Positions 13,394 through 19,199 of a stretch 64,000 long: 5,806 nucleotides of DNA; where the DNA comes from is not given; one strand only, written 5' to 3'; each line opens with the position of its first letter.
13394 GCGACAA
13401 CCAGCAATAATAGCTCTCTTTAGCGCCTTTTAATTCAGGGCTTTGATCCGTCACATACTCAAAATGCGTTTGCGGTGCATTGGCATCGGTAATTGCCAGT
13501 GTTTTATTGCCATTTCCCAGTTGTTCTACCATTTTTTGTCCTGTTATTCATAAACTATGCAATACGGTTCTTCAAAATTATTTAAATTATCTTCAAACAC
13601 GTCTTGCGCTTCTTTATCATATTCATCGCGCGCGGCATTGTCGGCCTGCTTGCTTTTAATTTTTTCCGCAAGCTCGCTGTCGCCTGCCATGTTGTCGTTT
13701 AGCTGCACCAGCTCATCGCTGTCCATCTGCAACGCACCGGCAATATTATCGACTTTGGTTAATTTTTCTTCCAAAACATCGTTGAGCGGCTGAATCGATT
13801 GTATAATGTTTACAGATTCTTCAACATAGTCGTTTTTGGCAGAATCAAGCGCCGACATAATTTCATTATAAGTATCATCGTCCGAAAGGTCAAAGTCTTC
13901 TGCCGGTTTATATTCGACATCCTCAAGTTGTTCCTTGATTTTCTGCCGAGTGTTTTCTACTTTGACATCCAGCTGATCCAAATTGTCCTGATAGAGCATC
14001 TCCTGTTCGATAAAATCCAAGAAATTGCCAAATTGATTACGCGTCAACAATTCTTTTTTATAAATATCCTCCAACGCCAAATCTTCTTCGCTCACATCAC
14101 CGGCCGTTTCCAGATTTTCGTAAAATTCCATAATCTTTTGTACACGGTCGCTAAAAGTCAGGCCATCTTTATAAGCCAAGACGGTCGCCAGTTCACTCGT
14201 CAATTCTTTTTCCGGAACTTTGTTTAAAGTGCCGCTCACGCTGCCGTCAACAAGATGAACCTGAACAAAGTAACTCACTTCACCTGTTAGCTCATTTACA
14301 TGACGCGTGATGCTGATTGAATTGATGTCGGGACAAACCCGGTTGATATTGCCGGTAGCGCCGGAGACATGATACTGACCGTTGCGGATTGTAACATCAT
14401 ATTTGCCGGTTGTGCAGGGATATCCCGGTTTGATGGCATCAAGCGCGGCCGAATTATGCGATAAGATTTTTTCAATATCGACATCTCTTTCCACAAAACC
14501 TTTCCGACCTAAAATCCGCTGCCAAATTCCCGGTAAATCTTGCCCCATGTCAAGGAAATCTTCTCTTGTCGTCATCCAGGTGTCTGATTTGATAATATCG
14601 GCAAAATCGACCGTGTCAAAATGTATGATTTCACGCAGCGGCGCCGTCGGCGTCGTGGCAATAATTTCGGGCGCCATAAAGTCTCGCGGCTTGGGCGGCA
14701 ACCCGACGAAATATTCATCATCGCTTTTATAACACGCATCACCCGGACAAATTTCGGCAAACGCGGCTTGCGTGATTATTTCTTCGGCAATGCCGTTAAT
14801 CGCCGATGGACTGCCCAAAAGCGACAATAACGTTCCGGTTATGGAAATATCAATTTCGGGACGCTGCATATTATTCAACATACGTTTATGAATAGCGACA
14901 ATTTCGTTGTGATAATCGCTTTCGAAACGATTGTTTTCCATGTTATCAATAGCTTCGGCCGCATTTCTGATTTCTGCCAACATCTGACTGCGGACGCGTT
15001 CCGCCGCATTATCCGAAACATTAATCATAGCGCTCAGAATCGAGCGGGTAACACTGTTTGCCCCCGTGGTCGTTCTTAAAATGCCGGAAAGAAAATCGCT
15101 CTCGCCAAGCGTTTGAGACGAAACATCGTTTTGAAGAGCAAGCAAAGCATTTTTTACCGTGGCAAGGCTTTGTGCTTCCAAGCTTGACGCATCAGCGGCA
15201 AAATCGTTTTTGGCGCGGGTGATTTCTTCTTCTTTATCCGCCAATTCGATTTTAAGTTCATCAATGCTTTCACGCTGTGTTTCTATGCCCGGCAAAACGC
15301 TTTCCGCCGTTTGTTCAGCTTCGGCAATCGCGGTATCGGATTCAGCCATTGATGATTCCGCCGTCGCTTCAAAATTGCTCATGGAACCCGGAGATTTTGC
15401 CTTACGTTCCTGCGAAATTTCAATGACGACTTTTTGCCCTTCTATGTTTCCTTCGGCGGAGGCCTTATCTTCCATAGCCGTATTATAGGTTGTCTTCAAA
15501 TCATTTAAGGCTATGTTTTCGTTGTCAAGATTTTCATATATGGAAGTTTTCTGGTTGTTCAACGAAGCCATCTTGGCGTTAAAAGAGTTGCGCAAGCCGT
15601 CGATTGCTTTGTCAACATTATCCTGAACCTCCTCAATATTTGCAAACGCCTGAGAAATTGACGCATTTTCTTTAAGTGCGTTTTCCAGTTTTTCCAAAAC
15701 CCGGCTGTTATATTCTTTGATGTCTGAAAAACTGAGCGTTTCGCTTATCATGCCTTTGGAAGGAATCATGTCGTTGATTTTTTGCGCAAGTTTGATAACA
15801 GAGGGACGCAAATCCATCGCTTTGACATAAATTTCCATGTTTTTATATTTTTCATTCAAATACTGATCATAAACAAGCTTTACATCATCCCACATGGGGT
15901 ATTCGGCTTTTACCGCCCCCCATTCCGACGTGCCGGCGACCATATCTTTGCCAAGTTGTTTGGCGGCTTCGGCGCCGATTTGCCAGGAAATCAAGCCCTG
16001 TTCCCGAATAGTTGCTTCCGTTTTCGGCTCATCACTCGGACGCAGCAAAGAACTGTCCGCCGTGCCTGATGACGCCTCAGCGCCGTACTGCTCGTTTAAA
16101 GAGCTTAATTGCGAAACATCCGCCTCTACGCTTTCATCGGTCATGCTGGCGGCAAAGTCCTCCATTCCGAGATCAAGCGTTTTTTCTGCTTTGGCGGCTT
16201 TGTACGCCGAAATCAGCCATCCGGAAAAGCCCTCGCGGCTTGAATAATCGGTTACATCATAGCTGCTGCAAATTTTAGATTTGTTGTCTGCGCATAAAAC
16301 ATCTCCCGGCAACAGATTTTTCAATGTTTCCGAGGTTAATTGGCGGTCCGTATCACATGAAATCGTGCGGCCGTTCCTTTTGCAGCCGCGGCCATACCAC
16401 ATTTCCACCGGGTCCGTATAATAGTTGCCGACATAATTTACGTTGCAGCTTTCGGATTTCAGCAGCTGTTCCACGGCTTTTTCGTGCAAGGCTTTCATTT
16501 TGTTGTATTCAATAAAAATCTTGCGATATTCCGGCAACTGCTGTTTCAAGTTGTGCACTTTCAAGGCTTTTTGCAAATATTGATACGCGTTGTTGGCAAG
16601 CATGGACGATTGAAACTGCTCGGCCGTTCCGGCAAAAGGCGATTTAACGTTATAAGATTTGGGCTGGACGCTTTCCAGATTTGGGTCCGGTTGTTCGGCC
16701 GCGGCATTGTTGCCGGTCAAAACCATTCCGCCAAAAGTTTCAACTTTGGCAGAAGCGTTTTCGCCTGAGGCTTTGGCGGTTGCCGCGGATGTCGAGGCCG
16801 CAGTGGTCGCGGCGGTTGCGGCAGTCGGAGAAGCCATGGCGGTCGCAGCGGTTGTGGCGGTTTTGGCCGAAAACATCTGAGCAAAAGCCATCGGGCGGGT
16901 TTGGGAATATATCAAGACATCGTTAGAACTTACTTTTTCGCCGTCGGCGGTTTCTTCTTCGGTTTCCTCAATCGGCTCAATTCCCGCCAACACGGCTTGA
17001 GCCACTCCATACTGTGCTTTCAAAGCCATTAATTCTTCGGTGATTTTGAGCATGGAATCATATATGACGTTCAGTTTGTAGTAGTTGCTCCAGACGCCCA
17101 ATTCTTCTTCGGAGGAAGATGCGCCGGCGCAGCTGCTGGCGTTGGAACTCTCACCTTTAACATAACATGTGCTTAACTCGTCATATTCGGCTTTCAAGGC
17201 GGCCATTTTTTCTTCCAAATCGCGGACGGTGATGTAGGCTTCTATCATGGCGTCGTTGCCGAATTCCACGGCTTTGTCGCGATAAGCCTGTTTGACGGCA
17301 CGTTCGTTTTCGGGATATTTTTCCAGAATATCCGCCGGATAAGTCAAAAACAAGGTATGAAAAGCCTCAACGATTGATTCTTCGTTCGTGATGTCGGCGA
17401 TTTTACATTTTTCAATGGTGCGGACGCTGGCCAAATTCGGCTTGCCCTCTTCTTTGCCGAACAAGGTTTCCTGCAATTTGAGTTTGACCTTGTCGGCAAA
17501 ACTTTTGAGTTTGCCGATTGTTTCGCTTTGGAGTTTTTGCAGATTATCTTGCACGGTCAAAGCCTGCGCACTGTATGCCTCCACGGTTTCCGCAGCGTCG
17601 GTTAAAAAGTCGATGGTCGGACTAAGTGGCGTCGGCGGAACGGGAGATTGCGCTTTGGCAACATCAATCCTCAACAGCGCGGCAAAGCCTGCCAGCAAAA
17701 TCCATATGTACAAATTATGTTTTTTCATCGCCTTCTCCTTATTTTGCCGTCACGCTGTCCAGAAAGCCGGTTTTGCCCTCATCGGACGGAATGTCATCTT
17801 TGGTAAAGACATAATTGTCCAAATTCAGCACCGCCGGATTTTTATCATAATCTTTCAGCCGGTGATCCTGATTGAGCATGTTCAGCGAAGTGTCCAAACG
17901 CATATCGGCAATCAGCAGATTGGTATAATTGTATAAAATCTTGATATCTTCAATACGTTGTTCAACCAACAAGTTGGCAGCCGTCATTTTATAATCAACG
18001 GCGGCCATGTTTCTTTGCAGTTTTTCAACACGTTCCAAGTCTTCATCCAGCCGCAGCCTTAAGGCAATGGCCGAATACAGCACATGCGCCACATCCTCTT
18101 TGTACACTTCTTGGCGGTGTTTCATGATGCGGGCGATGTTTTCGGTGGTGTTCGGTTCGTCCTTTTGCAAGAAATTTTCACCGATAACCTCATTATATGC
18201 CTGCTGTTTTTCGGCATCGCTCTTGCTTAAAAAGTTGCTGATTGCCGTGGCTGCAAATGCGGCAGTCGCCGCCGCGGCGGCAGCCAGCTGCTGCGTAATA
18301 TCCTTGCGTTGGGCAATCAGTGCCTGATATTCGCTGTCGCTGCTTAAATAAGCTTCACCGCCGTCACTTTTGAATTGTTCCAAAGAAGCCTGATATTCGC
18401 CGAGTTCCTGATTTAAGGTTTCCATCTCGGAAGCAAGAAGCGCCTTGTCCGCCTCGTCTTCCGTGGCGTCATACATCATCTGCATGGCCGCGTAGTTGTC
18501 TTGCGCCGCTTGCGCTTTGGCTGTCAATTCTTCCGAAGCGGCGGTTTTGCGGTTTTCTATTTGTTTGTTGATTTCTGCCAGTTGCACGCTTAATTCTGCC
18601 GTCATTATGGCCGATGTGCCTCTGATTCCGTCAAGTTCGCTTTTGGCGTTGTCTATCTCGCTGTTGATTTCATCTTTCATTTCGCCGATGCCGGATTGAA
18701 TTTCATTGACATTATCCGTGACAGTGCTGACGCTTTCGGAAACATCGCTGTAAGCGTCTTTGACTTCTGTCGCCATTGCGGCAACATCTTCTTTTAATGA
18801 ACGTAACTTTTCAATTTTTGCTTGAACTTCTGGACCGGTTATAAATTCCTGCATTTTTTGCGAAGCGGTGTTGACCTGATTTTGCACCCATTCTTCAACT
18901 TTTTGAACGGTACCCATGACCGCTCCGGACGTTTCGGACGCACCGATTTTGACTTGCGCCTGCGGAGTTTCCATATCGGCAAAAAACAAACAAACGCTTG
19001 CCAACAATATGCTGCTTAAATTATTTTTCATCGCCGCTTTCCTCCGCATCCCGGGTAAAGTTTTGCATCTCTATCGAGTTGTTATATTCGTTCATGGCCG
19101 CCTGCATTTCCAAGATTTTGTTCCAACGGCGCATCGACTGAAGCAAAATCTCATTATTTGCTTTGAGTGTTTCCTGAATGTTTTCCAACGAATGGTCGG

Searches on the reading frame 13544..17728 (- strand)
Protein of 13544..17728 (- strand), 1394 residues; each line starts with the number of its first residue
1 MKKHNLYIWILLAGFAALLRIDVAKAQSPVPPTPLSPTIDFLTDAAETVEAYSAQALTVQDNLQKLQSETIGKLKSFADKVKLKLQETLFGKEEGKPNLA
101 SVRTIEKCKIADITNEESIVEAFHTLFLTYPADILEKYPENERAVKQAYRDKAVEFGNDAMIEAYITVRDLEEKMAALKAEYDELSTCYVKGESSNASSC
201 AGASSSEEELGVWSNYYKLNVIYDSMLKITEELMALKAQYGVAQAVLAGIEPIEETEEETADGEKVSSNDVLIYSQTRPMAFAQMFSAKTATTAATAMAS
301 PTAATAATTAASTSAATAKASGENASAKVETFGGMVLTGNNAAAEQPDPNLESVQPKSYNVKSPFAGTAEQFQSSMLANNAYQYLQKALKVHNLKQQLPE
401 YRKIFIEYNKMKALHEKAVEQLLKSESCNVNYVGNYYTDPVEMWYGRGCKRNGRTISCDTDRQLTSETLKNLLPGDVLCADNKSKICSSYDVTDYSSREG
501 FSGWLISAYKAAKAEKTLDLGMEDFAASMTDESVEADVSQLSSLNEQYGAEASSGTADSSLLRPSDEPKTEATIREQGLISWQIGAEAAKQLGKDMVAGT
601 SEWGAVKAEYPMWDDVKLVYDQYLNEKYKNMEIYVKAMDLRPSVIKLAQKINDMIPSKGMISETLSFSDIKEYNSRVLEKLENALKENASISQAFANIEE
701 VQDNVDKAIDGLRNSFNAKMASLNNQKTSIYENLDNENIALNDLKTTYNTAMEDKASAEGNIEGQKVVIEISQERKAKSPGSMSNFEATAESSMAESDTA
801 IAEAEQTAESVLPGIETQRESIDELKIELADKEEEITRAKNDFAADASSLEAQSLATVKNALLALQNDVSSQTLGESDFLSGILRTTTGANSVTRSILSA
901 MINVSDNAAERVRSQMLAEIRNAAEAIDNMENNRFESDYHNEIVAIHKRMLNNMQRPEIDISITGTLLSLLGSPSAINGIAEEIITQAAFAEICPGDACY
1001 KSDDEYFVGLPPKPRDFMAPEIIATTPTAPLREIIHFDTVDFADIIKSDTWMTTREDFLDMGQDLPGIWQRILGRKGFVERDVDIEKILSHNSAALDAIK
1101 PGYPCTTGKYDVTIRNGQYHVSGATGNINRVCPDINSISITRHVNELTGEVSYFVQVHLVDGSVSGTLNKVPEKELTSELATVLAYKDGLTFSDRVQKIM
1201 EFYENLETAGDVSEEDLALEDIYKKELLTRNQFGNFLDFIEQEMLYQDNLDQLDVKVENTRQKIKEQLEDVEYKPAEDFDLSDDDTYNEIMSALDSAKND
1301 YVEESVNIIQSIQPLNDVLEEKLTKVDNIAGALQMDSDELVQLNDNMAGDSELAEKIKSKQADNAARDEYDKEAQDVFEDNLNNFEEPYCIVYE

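Call 5: search_protein_families(library=pfam, proteins=[window:13544-17728:-], max_evalue=0.001)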
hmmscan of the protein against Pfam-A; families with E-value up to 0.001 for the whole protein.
window:13544-17728:- (1394 aa): 0 families

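Call 20: search_protein_families(library=ncbifam, proteins=[window:13544-17728:-], max_evalue=0.1)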
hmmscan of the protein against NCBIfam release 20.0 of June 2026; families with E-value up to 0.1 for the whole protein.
window:13544-17728:- (1394 aa): 1 family
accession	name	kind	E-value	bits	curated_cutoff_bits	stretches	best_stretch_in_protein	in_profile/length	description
NF001421.0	PRK00295.1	equivalog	0.039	14.2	95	0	145-190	12-57/68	hypothetical protein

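Call 29: search_protein_families(library=pfam, proteins=[window:13544-17728:-], max_evalue=10)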
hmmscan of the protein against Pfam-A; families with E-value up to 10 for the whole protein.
window:13544-17728:- (1394 aa): 2 families
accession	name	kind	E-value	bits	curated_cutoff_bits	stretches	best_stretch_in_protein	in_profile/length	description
PF13270.11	CCDC28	-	3.2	8.6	25.6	0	156-189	25-58/88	Coiled-coil domain-containing protein 28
PF06698.16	DUF1192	-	8.2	7.1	25.5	0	811-852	11-52/58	Protein of unknown function (DUF1192)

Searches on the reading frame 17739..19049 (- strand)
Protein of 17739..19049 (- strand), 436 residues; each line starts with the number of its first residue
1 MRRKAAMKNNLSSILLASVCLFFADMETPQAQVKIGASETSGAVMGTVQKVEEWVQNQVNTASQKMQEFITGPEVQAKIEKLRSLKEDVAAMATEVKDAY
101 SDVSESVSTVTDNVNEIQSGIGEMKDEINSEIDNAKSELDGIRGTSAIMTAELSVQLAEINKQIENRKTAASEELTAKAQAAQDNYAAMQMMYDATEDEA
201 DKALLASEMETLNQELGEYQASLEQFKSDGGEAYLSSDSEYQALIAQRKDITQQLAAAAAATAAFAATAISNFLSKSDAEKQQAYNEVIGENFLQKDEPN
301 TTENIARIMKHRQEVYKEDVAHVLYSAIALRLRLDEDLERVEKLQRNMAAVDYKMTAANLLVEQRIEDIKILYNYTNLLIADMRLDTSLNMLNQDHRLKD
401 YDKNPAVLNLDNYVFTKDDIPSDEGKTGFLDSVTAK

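Call 5: search_protein_families(library=pfam, proteins=[window:17739-19049:-], max_evalue=0.001)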
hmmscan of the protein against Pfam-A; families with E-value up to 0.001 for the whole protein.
window:17739-19049:- (436 aa): 0 families

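Call 20: search_protein_families(library=ncbifam, proteins=[window:17739-19049:-], max_evalue=0.1)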
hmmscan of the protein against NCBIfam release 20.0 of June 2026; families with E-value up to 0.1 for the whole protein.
window:17739-19049:- (436 aa): 1 family
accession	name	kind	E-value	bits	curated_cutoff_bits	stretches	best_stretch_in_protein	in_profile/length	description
NF033930.1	pneumo_PspA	exception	0.022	13.5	850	1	50-350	58-348/659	pneumococcal surface protein A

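Call 29: search_protein_families(library=pfam, proteins=[window:17739-19049:-], max_evalue=10)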
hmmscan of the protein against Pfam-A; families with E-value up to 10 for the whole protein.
window:17739-19049:- (436 aa): 11 families
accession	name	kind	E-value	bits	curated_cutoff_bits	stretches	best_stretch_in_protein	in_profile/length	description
PF14362.11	DUF4407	-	0.0029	17.4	31.3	2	53-177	115-238/297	Domain of unknown function (DUF4407)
PF07439.16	DUF1515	-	0.028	14.8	22.2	1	74-163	16-104/113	Protein of unknown function (DUF1515)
PF04513.17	Baculo_PEP_C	-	0.049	14.1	38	1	75-129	61-116/140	Baculovirus polyhedron envelope protein, PEP, C terminus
PF10167.14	BORCS8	-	0.082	13.3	25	1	75-134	37-95/112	BLOC-1-related complex sub-unit 8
PF07889.17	DUF1664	-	0.4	11.2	34.6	1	51-130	42-119/124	Protein of unknown function (DUF1664)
PF09177.16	STX6_10_61_N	-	0.5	11.4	29.4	1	50-118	5-75/99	Syntaxin 6/10/61, N-terminal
PF15397.11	DUF4618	-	0.53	10.1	34.9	1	47-225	53-225/258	Domain of unknown function (DUF4618)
PF22638.1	FlgK_D1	-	1.4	8.8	28.6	2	56-133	16-97/233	Flagellar hook-associated protein FlgK helical domain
PF06810.17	Phage_scaffold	-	1.8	9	35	2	64-151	18-102/170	Phage capsid assembly scaffolding protein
PF05266.19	DUF724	-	4.6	7.5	38.4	1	75-167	90-177/188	Protein of unknown function (DUF724)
PF04356.17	DUF489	-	7.5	7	26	1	245-374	9-131/192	Protein of unknown function (DUF489)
